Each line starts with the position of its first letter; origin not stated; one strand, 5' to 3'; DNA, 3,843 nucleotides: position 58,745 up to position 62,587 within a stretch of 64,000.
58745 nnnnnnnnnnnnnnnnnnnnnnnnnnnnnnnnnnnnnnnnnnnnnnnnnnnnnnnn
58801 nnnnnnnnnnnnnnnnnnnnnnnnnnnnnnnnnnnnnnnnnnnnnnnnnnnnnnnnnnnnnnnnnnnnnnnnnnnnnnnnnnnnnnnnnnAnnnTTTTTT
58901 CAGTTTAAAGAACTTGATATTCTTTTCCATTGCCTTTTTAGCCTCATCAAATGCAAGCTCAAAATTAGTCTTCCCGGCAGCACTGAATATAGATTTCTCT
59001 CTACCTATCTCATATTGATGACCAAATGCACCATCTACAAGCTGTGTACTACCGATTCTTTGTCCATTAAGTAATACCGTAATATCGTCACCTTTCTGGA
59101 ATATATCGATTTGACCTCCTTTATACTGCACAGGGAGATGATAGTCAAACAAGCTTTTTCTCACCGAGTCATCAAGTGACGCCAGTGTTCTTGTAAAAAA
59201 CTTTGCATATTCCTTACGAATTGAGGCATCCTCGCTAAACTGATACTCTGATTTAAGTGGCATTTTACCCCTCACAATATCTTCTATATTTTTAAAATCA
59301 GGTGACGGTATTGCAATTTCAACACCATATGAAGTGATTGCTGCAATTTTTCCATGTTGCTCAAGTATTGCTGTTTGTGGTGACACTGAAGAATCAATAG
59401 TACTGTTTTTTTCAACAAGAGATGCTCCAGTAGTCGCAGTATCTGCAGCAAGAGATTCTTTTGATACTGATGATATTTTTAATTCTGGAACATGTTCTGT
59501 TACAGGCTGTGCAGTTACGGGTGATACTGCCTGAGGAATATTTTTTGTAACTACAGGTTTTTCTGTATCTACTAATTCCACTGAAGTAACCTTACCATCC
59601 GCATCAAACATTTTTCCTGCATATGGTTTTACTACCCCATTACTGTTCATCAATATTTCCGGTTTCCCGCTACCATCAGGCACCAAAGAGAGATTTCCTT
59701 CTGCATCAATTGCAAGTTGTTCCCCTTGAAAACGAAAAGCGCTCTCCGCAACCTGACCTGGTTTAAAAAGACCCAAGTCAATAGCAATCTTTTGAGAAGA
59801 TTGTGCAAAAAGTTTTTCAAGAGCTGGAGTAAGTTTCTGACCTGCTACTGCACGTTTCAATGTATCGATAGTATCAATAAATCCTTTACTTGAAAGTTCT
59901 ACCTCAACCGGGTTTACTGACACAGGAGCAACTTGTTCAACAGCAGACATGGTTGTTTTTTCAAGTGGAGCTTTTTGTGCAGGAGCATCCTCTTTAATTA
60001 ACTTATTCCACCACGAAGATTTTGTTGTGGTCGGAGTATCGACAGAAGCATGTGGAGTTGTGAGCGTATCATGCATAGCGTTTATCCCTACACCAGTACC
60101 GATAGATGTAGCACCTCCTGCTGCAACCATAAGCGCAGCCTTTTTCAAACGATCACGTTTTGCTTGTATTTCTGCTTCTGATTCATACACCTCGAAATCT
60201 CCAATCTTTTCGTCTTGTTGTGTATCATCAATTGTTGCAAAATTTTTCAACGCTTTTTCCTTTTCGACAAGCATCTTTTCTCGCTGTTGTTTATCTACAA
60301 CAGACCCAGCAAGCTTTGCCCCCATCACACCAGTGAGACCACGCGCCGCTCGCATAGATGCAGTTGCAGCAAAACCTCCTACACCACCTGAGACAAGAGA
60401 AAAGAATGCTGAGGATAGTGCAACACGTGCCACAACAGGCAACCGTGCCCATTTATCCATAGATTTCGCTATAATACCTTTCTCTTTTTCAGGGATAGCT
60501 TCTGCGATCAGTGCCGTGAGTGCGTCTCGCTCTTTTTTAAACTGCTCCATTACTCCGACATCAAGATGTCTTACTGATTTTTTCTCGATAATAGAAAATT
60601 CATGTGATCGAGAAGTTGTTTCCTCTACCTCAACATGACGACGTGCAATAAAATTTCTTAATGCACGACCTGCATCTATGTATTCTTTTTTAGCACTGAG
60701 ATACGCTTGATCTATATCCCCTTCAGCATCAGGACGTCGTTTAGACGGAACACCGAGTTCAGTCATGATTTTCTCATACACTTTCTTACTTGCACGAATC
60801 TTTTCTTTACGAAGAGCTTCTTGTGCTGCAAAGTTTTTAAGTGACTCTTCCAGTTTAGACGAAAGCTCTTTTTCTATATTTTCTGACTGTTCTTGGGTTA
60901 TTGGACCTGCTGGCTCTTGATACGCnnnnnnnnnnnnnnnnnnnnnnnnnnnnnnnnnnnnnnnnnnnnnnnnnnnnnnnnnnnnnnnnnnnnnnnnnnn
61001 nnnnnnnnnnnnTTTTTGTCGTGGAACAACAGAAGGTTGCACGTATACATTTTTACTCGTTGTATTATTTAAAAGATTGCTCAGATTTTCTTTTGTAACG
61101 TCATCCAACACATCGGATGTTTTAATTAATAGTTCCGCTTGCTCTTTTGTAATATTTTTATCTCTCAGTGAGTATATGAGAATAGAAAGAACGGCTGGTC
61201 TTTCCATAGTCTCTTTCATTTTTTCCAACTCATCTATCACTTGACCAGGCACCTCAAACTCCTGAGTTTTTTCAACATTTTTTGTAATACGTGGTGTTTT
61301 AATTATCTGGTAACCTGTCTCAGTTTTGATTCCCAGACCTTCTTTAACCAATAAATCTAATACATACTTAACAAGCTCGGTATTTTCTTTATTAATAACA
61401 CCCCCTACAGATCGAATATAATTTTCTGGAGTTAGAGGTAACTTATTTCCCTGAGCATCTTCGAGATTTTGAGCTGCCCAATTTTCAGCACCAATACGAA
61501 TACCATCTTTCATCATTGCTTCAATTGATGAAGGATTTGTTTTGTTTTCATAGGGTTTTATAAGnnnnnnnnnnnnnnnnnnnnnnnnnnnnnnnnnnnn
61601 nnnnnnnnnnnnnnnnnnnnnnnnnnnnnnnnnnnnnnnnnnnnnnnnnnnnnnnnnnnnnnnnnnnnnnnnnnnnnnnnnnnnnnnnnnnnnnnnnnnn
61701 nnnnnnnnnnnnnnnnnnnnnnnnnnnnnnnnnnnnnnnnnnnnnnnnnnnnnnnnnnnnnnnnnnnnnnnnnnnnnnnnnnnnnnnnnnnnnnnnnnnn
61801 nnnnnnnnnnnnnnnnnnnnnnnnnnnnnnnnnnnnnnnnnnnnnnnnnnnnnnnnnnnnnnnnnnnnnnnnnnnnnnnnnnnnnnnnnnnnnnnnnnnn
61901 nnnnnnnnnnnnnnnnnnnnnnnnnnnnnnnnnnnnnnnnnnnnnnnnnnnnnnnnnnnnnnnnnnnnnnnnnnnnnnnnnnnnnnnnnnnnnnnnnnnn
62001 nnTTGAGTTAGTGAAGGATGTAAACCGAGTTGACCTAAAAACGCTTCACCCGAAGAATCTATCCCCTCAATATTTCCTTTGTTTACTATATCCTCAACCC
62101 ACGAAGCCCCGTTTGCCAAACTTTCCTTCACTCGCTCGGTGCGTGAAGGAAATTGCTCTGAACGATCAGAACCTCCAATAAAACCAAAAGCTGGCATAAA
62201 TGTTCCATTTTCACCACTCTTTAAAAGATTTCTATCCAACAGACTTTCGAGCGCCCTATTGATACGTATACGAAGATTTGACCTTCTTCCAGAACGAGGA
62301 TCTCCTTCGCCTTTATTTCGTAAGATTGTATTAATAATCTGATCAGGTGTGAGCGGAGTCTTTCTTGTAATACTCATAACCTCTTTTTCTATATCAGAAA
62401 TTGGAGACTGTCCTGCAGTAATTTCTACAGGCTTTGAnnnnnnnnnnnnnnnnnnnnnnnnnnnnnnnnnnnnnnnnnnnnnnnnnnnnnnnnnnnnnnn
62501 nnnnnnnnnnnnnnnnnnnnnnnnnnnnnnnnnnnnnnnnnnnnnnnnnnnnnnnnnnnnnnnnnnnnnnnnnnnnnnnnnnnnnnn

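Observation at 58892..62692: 1266-aa orphan protein inserted between fusA and tuf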

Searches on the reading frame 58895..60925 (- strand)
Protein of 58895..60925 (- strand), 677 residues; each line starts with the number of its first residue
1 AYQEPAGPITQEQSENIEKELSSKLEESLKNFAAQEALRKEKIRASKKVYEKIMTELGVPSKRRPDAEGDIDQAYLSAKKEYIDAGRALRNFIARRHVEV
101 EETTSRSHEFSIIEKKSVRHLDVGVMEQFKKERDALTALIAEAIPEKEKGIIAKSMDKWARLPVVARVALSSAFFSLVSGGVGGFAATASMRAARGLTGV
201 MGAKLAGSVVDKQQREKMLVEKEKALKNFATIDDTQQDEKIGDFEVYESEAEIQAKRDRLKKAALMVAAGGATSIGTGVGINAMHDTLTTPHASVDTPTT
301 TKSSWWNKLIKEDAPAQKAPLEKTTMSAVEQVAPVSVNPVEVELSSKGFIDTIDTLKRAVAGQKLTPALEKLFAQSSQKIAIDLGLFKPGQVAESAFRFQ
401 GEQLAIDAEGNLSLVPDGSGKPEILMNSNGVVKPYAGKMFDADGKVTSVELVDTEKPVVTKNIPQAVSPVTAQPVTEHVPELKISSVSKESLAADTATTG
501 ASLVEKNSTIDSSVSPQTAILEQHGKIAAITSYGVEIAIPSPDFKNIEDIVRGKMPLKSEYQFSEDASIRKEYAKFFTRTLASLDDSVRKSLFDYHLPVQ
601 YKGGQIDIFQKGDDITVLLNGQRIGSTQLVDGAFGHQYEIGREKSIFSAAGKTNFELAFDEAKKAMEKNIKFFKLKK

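Call 40: find_homologous_proteins(query=A2, max_evalue=0.00001)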
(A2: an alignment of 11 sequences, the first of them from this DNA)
Query A2 (11 sequences): 8000 candidates shared short words with the query, none scored E <= 0.00001.
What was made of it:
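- Tried and rejected: The same tool run with a family alignment returned nothing, probably because the candidate list was saturated (call 40).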

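Call 54: predict_structure(alignment_id=A3)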
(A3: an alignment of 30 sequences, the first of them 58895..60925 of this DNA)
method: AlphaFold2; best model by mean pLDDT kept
length: 677 residues; sequences in the alignment: 30
mean_pLDDT: 67.6   pTM: 0.37
mean pLDDT of the five models: 67.6, 65.6, 63.9, 62.6, 62.2
residues with pLDDT >= 90: 121; 70-90: 259; 50-70: 97; < 50: 200
segments of 3 or more residues with pLDDT < 50: 1-7, 162-165, 169-199, 278-334, 447-524, 642-649
pLDDT, mean of each block of 10 residues (from residue 1): 50 86 90 88 83 80 68 87 86 80 61 62 82 78 67 52 50 39 30 42 59 75 78 68 76 71 60 47 41 33 35 34 30 62 79 90 90 93 84 53 87 81 90 81 51 37 40 39 36 34 33 40 58 83 85 91 90 91 88 93 95 93 89 75 46 85 91 71
secondary structure, 60 per line:
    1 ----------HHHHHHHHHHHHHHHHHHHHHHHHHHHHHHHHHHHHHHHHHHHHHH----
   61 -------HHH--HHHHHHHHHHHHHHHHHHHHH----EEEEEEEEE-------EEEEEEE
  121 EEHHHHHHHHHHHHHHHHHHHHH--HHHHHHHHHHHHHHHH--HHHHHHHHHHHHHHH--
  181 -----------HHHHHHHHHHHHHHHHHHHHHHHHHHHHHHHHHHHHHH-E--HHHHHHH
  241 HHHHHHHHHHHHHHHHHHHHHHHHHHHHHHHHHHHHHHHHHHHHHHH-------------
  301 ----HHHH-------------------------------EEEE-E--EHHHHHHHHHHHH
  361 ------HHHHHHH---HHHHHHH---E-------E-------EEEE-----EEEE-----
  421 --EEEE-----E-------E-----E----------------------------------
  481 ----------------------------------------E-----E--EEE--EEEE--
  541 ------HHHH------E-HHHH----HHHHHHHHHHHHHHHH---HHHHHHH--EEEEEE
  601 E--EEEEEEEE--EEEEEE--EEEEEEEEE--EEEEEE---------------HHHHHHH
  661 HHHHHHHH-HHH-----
elements in order (helices of 4 or more, strands of 3 or more residues): H11-56 H73-93 E98-106 E114-122 H123-143 H146-161 H164-178 H192-229 H234-287 H305-308 E340-343 H349-360 H367-373 H377-383 E403-406 E412-415 E423-426 E530-532 E535-538 H547-550 H559-562 H567-582 H586-592 E595-601 E604-611 E614-619 E622-630 E633-638 H654-668
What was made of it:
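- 60437..60892 (-): Conserved basic helical region (aa 601-752, pI 8.7) ending in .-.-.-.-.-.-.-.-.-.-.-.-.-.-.. AF2 helices with pLDDT 80-90 (call 54).
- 59921..60073 (-): Thr/Pro/Ser-rich stalk (aa 874-924). AF2 pLDDT below 50 (call 54).
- AF2 confidence in the membrane region is poor, with pLDDT 30-60 (call 54).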

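Call 56: fold_search(model_id=the predicted structure, library=pdb)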
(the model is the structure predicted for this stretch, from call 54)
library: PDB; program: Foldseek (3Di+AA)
matches with E <= 10: 130; with E <= 0.001: 0
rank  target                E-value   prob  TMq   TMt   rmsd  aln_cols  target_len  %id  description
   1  8q72_E                1.3e-01  0.06  0.07  0.09  32.5       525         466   13  E. coli plasmid-borne JetABCD(E248A) core in a cleavage-competent state (released 2024-01-31)
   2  7n6g_3I               5.0e-01  0.11  0.07  0.11  61.1       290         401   16  C1 of central pair (released 2022-05-18)
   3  8cxm_0                6.3e-01  0.08  0.06  0.13  25.9       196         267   11  Cryo-EM structure of the supercoiled E. coli K12 flagellar filament core, Normal waveform (released 2022-09-07)
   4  5i6r                  8.2e-01  0.07  0.08  0.11  54.0       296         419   12  Crystal Structure of srGAP2 F-BARx WT Form-1 (released 2017-08-30)
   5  3l9r_A                9.2e-01  0.07  0.06  0.12  15.8       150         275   10  Crystal structure of bovine CD1b3 with endogenously bound ligands (released 2010-06-16)
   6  8otz_EQ               1.5e+00  0.16  0.07  0.22  16.8       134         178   13  48-nm repeat of the native axonemal doublet microtubule from bovine sperm (released 2023-11-22)
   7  6jy0_A                1.5e+00  0.10  0.06  0.09  22.1       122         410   12  CryoEM structure of S.typhimurium R-type straight flagellar filament made of FljB (A461V) (released 2020-02-19)
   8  9o85_A                1.6e+00  0.06  0.09  0.14  18.0       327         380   11  Cryo-EM structure of KCa2.2_I/calmodulin channel in complex with rimtuzalcap (released 2025-06-18)
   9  5o7o_A                1.9e+00  0.33  0.05  0.20   2.1        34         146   12  The crystal structure of DfoC, the desferrioxamine biosynthetic pathway acetyltransferase/Non-Ribosomal Peptide Synthe (released 2018-02-28)
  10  8cvi_A                1.9e+00  0.08  0.07  0.14  22.9       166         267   11  Cryo-EM structure of the supercoiled EPEC H6 flagellar filament core Curly I waveform (released 2022-09-07)
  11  9ijj_d                2.0e+00  0.08  0.07  0.09  30.1       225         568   11  In situ structure of the central apparatus in mouse sperm axoneme. (released 2025-06-04)
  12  6x3m_G                2.2e+00  0.01  0.04  0.07  47.8       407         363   14  Crystal structure of full-length Streptococcal bacteriophage hyaluronidase in complex with unsaturated hyaluronan octa (released 2021-06-09)
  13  8auc_B                2.3e+00  0.02  0.07  0.09  43.5       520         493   11  Structure of peptidoglycan hydrolase Cg1735 from Corynebacterium glutamicum, trigonal crystal form (released 2023-01-18)
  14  8ek4_A                2.7e+00  0.09  0.09  0.29  12.8       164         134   16  De novo designed ice-binding proteins from twist-constrained helices (released 2023-07-12)
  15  9cpc_3G               2.7e+00  0.09  0.07  0.26  22.3       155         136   14  Atomic model of porcine brain ventricles cilia doublet microtubule (48-nm periodicity) (released 2024-10-23)
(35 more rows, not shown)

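Call 57: search_protein_families(library=pfam, alignment_id=A3, max_evalue=0.01)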
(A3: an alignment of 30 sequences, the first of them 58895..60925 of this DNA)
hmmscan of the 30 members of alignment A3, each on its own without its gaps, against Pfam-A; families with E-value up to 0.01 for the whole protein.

A. member 1, window:58895-60925:- (677 aa): 0 families

B. families by the number of members that match (of 30 scanned): 3 families
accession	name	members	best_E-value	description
PF00226.36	DnaJ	1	0.00029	DnaJ domain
PF01442.23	Apolipoprotein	1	0.00051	Apolipoprotein A1/A4/E domain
PF10925.13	DUF2680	1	0.0062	Protein of unknown function (DUF2680)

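Call 76: find_related_loci(query=A2, collection=metagenome_contigs, flank=7000)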
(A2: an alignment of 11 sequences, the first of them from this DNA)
Query A2 (662 aa) in metagenome_contigs; peptide patterns used: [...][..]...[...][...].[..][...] (x = any residue, [..] = any of these).
600 stretches matched a pattern (row limit reached: there are more); 9 encode a relative of the query (tblastn E <= 1e-3); 9 distinct loci.
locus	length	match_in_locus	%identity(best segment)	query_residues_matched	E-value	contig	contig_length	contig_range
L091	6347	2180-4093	43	17-659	2e-133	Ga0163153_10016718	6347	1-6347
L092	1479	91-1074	46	307-659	5e-74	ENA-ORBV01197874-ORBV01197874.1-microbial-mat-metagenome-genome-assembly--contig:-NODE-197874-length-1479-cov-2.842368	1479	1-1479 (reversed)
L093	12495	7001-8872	26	4-618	2e-36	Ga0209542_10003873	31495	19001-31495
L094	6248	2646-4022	25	24-425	3e-30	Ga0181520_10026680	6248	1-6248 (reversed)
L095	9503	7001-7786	30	4-273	7e-25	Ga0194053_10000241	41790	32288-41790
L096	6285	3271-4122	27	4-279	6e-22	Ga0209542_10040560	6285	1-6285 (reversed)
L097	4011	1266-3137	23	4-616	2e-20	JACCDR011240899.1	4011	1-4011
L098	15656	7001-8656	24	2-616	1e-13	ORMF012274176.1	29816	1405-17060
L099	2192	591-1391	27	327-615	1e-8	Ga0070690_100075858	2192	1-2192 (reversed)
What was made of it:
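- Tried and rejected: The metagenome scan gave only 9 extra loci, because a single degenerate pattern was used (call 76).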

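Call 84: search_solved_structures(query=A2, max_evalue=10)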
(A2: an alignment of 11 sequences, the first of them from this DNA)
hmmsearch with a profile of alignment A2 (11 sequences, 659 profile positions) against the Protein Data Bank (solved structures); distinct sequences matched with E-value up to 10: 5.
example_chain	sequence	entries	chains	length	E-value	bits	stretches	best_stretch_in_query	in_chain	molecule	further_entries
1yab_A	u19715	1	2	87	1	10.9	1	596-623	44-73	chemotaxis protein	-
1o6a_A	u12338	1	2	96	1.2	10.7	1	596-623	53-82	putative flagellar motor switch protein FliN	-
6m1u_A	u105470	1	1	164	1.6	10.3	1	34-98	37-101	RNA N6-adenosine-methyltransferase METTL16,RNA N6-adenosine-methyltransferase METTL16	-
8jzt_A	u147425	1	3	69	1.7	10.2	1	112-152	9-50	RNA polymerase sigma factor SigF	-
7vfa_D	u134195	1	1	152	1.9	10.1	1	155-219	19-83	NB1A2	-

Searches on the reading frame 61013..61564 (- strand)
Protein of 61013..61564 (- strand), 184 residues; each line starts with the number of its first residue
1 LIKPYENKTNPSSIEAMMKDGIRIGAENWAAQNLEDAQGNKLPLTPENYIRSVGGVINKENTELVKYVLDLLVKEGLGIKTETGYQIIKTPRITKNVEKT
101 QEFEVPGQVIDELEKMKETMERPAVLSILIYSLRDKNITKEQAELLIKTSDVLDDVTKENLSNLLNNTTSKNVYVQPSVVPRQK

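Call 83: search_solved_structures(query=A6, max_evalue=10)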
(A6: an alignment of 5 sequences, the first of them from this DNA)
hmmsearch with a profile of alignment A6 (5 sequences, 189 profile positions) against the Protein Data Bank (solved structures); distinct sequences matched with E-value up to 10: 2.
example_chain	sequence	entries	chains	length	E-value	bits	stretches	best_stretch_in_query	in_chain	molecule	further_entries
5chv_A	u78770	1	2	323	1.2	12.1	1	89-137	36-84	Ubl carboxyl-terminal hydrolase 18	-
5cht_A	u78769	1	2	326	1.3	12.1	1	89-137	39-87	Ubl carboxyl-terminal hydrolase 18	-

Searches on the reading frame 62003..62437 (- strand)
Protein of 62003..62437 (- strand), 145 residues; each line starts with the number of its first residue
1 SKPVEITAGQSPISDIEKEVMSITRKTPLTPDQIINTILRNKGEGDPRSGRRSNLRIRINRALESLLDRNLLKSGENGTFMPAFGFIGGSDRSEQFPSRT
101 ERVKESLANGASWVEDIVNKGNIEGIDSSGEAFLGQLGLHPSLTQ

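Call 82: search_solved_structures(query=A5, max_evalue=10)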
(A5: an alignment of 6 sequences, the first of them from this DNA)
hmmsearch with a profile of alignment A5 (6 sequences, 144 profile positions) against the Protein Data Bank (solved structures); distinct sequences matched with E-value up to 10: 2.
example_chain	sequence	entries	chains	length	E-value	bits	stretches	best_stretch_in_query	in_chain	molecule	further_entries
9jm7_B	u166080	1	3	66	0.67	13.3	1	7-62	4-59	LRD-2V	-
1sd4_A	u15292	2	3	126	7.6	9.9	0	7-48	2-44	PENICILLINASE REPRESSOR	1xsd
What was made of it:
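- On Winged helix-turn-helix domains (N-terminal modules at aa ~100-175 and ~420-470): Profile searches of the two modules against PDB sequences gave a best relevant hit of BlaI at E 7.6 (calls 82, 83).
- Tried and rejected: The wHTH guess for the N-terminal modules was not supported (call 82).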
